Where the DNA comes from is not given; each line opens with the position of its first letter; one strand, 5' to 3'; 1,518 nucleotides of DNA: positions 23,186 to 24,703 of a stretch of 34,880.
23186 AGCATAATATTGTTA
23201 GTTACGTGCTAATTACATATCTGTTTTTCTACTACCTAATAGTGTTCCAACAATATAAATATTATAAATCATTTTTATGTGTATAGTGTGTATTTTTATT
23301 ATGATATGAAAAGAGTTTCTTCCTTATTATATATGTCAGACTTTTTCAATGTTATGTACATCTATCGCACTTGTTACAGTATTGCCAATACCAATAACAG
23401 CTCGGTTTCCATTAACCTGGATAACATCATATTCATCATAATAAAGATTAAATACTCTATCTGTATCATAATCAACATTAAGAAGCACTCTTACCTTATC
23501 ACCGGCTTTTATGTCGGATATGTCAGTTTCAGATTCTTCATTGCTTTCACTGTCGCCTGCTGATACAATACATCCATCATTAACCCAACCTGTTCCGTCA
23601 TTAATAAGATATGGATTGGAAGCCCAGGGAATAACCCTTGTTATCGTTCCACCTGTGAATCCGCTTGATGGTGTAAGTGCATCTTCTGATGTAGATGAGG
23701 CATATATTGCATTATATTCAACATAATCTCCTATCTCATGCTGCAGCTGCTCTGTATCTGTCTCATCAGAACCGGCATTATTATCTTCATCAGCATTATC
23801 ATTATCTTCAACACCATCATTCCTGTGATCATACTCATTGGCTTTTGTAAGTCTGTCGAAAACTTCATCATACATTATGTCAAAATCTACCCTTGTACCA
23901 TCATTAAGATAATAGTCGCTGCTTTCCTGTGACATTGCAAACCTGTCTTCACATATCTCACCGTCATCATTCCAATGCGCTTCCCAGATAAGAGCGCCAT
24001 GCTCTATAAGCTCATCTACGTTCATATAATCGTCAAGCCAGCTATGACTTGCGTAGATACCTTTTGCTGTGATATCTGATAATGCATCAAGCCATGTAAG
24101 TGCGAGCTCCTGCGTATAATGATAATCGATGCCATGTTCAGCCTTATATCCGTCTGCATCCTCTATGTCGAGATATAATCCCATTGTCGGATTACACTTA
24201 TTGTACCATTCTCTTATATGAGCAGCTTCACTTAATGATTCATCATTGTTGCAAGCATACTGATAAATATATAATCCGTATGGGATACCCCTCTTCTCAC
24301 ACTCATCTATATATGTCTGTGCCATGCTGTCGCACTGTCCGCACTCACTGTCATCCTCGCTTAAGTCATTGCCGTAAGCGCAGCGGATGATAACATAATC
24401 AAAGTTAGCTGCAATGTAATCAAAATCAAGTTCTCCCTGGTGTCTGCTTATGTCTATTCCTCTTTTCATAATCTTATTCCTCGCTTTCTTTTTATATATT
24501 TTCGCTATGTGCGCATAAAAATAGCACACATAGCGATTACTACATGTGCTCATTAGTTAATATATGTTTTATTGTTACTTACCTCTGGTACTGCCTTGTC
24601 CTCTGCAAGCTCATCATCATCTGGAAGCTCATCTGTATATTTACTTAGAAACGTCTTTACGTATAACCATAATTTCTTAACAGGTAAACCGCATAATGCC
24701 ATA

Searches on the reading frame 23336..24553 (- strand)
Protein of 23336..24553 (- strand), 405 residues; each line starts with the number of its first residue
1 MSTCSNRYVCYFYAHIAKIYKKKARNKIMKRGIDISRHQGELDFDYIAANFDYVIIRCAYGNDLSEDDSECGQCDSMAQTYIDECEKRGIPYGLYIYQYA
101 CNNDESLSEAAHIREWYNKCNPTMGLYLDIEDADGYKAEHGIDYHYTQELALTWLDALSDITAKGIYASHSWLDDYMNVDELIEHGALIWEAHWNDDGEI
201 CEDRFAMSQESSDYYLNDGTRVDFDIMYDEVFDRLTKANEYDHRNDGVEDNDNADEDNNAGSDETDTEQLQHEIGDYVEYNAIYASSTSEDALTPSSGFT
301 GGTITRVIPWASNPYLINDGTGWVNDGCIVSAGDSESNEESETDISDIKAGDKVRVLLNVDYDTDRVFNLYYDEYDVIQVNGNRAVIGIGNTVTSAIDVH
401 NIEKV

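Call 74: search_protein_families(library=phrogs, proteins=[window:23336-24553:-], max_evalue=0.00001)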
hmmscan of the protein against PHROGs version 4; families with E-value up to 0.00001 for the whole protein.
window:23336-24553:- (405 aa): 3 families
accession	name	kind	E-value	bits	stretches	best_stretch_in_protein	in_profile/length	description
phrog_291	-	lysis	3.5e-22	79.8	1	20-328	103-346/509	endolysin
phrog_6745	-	lysis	6.9e-14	52.5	1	29-199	3-159/396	endolysin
phrog_6219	-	lysis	9.7e-11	42.7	1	29-247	1-206/326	endolysin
